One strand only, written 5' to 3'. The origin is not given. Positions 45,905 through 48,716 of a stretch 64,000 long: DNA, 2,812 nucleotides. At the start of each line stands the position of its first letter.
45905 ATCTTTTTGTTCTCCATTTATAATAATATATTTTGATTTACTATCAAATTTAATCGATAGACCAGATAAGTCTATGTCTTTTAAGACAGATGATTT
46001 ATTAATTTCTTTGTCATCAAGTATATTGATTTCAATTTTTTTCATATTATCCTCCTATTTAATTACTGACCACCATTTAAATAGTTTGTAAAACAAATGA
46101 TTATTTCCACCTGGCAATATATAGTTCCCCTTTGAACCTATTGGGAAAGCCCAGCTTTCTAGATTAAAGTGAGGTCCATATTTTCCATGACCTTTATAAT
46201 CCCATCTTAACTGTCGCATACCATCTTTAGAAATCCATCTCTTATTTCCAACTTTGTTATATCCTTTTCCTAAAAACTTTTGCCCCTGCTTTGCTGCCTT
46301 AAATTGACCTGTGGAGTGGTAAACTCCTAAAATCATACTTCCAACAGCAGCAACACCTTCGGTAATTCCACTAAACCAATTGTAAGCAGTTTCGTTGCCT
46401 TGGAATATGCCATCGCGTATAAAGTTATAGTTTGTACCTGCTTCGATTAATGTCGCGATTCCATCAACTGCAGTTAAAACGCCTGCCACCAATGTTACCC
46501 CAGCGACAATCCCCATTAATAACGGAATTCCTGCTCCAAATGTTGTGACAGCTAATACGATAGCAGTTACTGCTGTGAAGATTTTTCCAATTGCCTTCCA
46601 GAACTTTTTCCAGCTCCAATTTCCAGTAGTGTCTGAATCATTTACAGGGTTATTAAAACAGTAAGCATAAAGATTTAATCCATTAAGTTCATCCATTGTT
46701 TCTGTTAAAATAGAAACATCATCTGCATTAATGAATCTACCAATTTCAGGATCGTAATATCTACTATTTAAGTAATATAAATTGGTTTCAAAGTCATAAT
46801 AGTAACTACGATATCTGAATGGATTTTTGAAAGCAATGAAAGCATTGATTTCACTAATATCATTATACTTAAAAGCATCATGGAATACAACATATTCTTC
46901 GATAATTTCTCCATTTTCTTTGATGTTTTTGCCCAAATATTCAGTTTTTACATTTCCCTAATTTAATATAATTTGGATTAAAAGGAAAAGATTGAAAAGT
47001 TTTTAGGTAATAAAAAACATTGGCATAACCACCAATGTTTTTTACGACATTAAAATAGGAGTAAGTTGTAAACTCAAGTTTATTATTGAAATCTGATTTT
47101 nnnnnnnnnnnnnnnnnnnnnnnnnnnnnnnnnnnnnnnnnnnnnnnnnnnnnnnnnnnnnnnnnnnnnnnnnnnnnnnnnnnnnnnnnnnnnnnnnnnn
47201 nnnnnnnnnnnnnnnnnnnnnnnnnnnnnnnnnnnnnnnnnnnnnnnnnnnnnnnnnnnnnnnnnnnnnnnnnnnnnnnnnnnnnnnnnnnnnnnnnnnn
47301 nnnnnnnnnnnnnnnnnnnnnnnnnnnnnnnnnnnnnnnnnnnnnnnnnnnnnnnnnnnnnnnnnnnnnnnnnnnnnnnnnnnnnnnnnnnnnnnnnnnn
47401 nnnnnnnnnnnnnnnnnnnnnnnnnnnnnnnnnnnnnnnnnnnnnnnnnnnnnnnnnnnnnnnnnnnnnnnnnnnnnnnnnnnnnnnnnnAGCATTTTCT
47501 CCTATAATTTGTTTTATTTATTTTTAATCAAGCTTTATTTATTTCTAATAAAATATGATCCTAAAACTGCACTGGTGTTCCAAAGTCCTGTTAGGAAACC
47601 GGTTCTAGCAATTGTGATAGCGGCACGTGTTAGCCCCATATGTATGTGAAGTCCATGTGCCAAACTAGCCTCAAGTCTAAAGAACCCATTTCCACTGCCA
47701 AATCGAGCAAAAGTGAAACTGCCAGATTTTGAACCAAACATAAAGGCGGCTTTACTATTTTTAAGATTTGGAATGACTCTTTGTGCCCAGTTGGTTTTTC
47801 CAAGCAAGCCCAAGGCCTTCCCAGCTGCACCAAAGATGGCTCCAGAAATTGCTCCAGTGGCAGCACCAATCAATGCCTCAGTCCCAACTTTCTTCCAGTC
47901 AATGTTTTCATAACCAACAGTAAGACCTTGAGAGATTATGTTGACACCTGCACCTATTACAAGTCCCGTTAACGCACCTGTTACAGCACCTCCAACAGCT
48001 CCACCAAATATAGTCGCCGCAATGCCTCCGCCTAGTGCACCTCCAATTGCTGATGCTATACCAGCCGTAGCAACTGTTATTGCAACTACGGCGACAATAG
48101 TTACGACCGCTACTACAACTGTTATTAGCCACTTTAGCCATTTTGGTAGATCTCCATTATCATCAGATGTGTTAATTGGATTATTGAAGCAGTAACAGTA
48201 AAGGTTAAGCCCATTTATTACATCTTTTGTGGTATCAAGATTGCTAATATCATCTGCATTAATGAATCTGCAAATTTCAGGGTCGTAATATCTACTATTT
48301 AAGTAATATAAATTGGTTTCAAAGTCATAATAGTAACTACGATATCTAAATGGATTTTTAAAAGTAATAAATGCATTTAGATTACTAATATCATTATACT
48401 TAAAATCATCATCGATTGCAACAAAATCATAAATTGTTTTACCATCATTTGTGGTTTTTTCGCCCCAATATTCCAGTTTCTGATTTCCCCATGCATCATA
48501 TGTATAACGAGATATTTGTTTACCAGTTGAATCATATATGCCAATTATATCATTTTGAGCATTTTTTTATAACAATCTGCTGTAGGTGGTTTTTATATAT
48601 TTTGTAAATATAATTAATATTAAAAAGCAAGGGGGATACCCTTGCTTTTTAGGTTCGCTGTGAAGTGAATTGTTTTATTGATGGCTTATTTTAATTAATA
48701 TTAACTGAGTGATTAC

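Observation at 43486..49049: Three start-less orphan rhs-CT/immunity cassettes stacked behind the main rhs gene, each behind its own terminator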

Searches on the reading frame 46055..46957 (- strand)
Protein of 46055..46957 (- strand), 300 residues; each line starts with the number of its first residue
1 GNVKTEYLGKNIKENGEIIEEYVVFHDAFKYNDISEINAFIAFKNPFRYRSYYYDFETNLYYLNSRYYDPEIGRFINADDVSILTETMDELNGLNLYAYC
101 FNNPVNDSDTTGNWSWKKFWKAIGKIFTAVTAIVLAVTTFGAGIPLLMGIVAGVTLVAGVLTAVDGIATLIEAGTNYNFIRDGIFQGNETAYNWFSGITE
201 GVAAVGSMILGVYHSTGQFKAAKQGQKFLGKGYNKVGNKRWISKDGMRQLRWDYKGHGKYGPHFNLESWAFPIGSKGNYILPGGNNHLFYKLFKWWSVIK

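Call 8: search_protein_families(library=pfam, proteins=[window:46055-46957:-], max_evalue=0.01)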
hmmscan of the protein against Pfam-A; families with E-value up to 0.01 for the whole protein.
window:46055-46957:- (300 aa): 0 families

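Call 21: search_protein_families(library=ncbifam, proteins=[window:46055-46957:-], max_evalue=0.01)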
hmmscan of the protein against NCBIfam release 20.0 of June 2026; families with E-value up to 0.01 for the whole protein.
window:46055-46957:- (300 aa): 2 families
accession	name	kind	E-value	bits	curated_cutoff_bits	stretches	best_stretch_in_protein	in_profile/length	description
TIGR03696.1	Rhs_assc_core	domain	6.1e-19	68.3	32.5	1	43-112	13-75/76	RHS repeat-associated core domain-containing protein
NF041261.1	RHS_core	equivalog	9e-06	23.8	2000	1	32-112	1189-1260/1261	RHS element core protein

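Call 22: find_homologous_proteins(query=window:46055-46957:-, max_evalue=0.00001)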
Query window:46055-46957:- (300 aa): 4969 proteins with E <= 0.00001 among 8000 candidates; the best 120 are listed.
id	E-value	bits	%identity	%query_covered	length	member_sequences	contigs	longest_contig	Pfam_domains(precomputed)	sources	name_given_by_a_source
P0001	2.4e-198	676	100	98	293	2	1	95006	PF25023.2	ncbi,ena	-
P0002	1.7e-102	361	63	87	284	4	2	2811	-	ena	-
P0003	7.4e-101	356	62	84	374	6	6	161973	PF25023.2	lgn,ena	-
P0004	3.1e-95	337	62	84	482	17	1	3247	-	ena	-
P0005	8.6e-95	336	62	86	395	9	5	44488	PF25023.2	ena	-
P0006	3.2e-94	334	60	84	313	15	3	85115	PF25023.2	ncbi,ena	-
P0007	1.4e-93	332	56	92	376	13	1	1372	PF05593.20,PF25023.2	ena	-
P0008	1.9e-90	322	57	85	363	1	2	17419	-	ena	-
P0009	3.1e-90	321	57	84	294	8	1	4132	-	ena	-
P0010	1.1e-89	319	56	83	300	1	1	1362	-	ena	-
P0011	3.0e-89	318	58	84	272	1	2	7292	-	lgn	-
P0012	5.6e-88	314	54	87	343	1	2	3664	PF25023.2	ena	-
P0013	8.0e-88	313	57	87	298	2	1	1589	-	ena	-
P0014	3.3e-87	311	50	96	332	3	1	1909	PF25023.2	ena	-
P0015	1.6e-86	309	54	89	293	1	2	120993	PF25023.2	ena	-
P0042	1.1e-73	267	49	96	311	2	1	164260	PF25023.2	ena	-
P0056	3.0e-61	226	65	56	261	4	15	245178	-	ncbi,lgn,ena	-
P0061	7.9e-60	221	45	89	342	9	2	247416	-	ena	-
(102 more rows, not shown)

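Call 23: find_encoding_contigs(protein=P0001, flank=10000, max_places=6)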
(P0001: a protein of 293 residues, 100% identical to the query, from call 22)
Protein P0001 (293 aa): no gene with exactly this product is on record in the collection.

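Call 24: find_encoding_contigs(protein=P0003, flank=10000, max_places=6)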
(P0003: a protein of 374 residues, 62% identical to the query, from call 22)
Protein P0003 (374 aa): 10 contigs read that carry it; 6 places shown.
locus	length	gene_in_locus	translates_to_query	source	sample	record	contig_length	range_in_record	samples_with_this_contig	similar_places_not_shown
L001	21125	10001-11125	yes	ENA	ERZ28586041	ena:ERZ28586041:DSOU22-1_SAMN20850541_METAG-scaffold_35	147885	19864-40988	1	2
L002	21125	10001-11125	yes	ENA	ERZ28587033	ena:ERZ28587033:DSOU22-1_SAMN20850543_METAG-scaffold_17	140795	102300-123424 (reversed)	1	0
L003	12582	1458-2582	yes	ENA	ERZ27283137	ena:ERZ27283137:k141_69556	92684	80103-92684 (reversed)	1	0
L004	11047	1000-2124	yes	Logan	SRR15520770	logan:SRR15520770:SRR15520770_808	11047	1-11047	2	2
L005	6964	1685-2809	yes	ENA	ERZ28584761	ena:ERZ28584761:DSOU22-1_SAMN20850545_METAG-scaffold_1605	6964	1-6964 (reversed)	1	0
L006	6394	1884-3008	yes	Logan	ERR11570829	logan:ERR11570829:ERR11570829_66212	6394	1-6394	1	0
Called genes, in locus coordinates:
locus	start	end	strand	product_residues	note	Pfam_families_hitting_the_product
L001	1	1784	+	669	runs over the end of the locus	PF00933:Glyco_hydro_3, PF01915:Glyco_hydro_3_C, PF14310:Fn3-like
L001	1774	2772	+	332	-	PF03629:SASA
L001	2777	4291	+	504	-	PF04616:Glyco_hydro_43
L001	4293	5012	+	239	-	PF00657:Lipase_GDSL, PF13472:Lipase_GDSL_2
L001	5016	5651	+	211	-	PF00657:Lipase_GDSL (faint), PF13472:Lipase_GDSL_2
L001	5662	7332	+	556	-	PF13229:Beta_helix (faint), PF23764:Beta-barrel_GLAA-B_II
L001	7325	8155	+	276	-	PF00326:Peptidase_S9, PF12146:Hydrolase_4 (faint), PF00561:Abhydrolase_1 (weak)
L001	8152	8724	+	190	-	PF02502:LacAB_rpiB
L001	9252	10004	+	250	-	-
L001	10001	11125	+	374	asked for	PF25023:TEN_YD-shell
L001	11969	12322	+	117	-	PF05593:RHS_repeat (faint), PF25023:TEN_YD-shell (weak)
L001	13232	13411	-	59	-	-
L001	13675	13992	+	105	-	-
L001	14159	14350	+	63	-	-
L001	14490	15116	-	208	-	PF06114:Peptidase_M78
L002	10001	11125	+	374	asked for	PF25023:TEN_YD-shell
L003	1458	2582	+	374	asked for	PF25023:TEN_YD-shell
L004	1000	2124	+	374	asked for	PF25023:TEN_YD-shell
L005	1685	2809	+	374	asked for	PF25023:TEN_YD-shell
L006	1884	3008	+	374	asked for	PF25023:TEN_YD-shell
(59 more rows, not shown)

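Call 25: list_cluster_members(proteins=[P0001, P0006, P0015, P0042, P0056, P0061])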
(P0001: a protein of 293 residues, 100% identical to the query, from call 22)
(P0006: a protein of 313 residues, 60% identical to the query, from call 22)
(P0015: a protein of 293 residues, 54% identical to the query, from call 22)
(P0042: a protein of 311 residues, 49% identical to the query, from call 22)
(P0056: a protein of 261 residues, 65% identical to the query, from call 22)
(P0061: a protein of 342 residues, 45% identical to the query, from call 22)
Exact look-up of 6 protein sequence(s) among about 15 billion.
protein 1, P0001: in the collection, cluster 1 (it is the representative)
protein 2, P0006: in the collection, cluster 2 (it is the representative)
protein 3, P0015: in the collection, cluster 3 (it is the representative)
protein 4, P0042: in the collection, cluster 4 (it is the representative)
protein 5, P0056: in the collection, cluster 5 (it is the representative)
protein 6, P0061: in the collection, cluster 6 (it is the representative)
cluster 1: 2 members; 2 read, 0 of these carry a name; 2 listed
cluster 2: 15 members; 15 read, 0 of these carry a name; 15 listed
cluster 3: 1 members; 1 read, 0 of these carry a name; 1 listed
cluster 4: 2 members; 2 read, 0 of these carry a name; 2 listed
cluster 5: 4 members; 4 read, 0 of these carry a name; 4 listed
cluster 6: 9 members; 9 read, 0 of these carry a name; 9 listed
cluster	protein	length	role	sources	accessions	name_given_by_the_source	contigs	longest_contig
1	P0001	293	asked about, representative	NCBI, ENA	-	-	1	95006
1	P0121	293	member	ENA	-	-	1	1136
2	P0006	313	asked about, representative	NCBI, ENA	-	-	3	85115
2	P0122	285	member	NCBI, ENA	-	-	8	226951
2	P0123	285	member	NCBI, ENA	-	-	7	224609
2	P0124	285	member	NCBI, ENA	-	-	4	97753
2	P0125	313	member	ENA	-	-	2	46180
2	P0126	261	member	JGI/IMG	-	-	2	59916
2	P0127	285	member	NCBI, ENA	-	-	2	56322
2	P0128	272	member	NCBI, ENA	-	-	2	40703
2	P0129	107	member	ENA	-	-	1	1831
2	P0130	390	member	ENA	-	-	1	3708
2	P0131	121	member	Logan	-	-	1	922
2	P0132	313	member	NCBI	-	-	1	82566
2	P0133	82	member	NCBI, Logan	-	-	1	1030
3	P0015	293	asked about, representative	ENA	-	-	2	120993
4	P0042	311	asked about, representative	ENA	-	-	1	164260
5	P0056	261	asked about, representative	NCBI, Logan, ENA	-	-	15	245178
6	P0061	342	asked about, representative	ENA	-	-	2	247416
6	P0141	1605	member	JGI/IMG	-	-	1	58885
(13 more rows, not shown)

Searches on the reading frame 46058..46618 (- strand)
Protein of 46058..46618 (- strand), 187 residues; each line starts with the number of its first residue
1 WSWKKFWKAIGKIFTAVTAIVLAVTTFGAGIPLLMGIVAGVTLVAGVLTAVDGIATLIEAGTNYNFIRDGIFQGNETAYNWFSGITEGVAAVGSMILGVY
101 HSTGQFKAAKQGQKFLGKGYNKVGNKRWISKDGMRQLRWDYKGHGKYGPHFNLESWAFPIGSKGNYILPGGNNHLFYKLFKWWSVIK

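Call 20: search_protein_families(library=pfam, proteins=[window:46058-46618:-], max_evalue=10)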
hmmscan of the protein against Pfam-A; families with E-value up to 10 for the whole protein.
seq(187 aa): 1 family
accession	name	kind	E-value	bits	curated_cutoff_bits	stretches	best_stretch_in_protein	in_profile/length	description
PF25612.1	DUF7940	-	2.7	9.1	27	1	3-48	6-57/63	Family of unknown function (DUF7940)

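Call 77: predict_structure(alignment_id=A4)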
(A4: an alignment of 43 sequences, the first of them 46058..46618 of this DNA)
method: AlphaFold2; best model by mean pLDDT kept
length: 187 residues; sequences in the alignment: 43
mean_pLDDT: 95.7   pTM: 0.85
mean pLDDT of the five models: 95.7, 95.7, 95.5, 95.5, 94.4
residues with pLDDT >= 90: 174; 70-90: 13; 50-70: 0; < 50: 0
segments of 3 or more residues with pLDDT < 50: none
pLDDT, mean of each block of 10 residues (from residue 1): 96 98 97 97 98 97 95 96 97 98 98 97 96 97 88 96 89 95 92
secondary structure, 60 per line:
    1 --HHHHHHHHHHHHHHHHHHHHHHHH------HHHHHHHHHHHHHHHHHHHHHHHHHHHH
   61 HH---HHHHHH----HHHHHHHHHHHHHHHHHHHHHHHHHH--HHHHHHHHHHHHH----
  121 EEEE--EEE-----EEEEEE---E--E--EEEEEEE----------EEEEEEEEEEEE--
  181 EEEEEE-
elements in order: H3-26 H33-62 H66-71 H76-101 H104-116 E121-124 E127-129 E135-140 E150-156 E167-178 E181-186

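Call 88: search_protein_families(library=pfam, alignment_id=A4, max_evalue=0.1)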
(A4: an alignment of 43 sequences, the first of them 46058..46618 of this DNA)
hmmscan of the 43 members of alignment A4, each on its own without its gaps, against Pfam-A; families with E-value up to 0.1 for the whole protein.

A. member 1, window:46058-46618:- (187 aa): 0 families

B. families by the number of members that match (of 43 scanned): 12 families
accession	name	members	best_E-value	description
PF05593.20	RHS_repeat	19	2.4e-13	RHS Repeat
PF17780.6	OCRE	10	0.00027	OCRE domain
PF03527.20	RHS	2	0.0073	RHS protein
PF18553.7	PheRS_DBD3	2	0.025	PheRS DNA binding domain 3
PF07486.17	Hydrolase_2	2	0.035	Cell Wall Hydrolase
PF02013.21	CBM_10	1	0.028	Cellulose or protein binding domain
PF17797.7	RL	1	0.057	RL domain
PF14035.11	YlzJ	1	0.068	YlzJ-like protein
PF07661.19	MORN_2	1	0.074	MORN repeat variant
PF08918.16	PhoQ_Sensor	1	0.078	PhoQ Sensor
PF13326.11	PSII_Pbs27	1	0.079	Photosystem II Pbs27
PF19106.5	DUF5793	1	0.086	Family of unknown function (DUF5793)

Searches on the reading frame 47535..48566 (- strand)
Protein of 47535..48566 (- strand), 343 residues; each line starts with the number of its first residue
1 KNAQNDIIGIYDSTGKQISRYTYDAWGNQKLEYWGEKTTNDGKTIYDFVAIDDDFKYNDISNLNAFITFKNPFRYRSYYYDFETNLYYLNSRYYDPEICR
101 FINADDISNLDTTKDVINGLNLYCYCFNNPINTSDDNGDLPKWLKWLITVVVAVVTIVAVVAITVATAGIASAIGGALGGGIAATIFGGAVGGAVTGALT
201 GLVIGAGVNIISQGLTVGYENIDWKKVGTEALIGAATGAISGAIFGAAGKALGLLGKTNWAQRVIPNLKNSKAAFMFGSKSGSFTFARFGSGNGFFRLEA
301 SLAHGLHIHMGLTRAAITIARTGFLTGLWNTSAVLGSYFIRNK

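Call 8: search_protein_families(library=pfam, proteins=[window:47535-48566:-], max_evalue=0.01)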
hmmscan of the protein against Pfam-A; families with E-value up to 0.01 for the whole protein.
window:47535-48566:- (343 aa): 1 family
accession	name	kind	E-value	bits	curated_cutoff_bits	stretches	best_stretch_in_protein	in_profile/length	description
PF05593.20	RHS_repeat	-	0.007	17.2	22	0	2-29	2-28/38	RHS Repeat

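Call 21: search_protein_families(library=ncbifam, proteins=[window:47535-48566:-], max_evalue=0.01)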
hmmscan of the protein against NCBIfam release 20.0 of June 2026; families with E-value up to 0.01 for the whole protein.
window:47535-48566:- (343 aa): 2 families
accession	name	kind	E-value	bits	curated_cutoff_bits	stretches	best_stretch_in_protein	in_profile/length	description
TIGR03696.1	Rhs_assc_core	domain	9.1e-17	61.3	32.5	1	69-138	13-75/76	RHS repeat-associated core domain-containing protein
NF041261.1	RHS_core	equivalog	0.00022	19.2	2000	1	58-136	1189-1258/1261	RHS element core protein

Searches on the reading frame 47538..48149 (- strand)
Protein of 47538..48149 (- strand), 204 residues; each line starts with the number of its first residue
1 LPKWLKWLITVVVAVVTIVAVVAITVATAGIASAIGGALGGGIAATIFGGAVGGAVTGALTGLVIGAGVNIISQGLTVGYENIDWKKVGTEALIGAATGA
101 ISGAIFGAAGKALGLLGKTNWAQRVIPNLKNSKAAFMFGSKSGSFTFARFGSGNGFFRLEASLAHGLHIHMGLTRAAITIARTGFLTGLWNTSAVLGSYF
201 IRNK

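Call 20: search_protein_families(library=pfam, proteins=[window:47538-48149:-], max_evalue=10)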
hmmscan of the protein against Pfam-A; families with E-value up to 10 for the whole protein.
seq(204 aa): 2 families
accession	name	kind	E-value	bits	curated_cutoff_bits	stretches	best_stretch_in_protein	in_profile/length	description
PF13436.11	Gly-zipper_OmpA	-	0.027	14.7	27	2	92-111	8-27/44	Glycine-zipper domain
PF12698.13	ABC2_membrane_3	-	1.5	8.2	31.6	1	7-79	215-288/347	ABC-2 family transporter protein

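Call 53: find_homologous_proteins(query=window:47538-48149:-, max_evalue=0.001)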
Query seq(204 aa) (204 aa): 15 proteins with E <= 0.001 among 7045 candidates.
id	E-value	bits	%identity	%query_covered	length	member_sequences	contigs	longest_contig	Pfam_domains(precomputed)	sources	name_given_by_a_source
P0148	3.6e-96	339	82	100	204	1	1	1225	-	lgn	-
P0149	3.7e-86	306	74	100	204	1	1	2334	-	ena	-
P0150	4.5e-62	228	99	55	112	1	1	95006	-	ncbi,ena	-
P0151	2.3e-41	160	54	78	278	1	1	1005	PF25023.2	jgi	jgi:RHS repeat-associated protein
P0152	3.5e-41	159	54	81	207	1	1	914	-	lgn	-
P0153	5.0e-39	152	54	55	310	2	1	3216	PF25023.2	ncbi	-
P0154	5.4e-39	152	56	70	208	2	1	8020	-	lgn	-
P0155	8.7e-38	148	51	78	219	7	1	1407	-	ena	-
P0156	2.5e-36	144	50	72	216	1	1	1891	-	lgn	-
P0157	2.6e-35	140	51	76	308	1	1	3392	-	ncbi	-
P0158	1.5e-34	138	70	55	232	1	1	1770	-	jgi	jgi:hypothetical protein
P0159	4.1e-19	87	44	74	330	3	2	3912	-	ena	-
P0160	3.4e-18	84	58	47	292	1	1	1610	-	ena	-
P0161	4.4e-16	77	52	34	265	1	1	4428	-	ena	-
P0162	6.0e-15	74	59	38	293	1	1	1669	-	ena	-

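Call 61: find_encoding_contigs(protein=P0149, flank=5000, max_places=3)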
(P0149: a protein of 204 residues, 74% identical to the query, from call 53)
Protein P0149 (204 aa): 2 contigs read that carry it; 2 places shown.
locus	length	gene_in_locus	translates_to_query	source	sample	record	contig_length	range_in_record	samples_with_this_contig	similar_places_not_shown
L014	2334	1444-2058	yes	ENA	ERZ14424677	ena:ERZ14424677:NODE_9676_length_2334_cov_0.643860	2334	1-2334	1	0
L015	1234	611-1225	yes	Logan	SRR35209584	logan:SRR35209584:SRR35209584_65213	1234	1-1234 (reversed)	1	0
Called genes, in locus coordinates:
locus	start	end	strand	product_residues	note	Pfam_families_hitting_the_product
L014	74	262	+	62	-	-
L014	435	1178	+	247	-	-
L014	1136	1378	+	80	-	-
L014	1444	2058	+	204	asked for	-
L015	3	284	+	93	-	?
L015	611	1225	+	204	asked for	-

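Call 62: find_encoding_contigs(protein=P0153, flank=5000, max_places=3)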
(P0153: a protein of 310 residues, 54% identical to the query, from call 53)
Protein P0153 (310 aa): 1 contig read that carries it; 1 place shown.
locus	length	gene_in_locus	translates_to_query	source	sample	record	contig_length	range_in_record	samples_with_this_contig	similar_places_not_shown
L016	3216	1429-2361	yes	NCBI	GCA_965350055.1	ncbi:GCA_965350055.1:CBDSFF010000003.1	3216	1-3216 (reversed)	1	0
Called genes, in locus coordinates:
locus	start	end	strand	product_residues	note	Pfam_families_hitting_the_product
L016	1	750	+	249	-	?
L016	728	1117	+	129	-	-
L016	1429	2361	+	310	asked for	PF25023:TEN_YD-shell (weak)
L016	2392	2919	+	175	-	-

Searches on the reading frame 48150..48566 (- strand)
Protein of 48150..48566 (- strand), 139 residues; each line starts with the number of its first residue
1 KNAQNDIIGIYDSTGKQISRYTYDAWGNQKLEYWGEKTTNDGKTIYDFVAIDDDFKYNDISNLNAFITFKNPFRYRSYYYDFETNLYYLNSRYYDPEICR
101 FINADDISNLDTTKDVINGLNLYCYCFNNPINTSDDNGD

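Call 36: find_related_loci(query=A2, collection=genome_contigs, flank=10000)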
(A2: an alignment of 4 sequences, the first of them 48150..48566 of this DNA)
Query A2 (139 aa) in genome_contigs; peptide patterns used: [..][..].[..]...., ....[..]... (x = any residue, [..] = any of these).
91 stretches matched a pattern; 3 encode a relative of the query (tblastn E <= 1e-3); 3 distinct loci.
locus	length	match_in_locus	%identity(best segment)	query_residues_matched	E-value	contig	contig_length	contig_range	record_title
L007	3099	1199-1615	78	1-139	3e-70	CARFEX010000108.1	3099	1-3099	MAG TPA_asm: uncultured Eubacteriales bacterium isolate MGBC145026 genome assembly, contig: MGBC145026.108, whole genome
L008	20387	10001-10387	71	2-138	3e-59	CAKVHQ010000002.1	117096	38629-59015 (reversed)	MAG: uncultured Clostridia bacterium isolate REFINED_METABAT215_TOP10_CONTIGS_1500_ASSEMBLY_K77_MERGED__Hadza_MoBio_hadz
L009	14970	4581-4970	64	1-131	2e-52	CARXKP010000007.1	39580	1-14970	MAG TPA_asm: uncultured Eubacteriales bacterium isolate MGBC157798 genome assembly, contig: MGBC157798.7, whole genome s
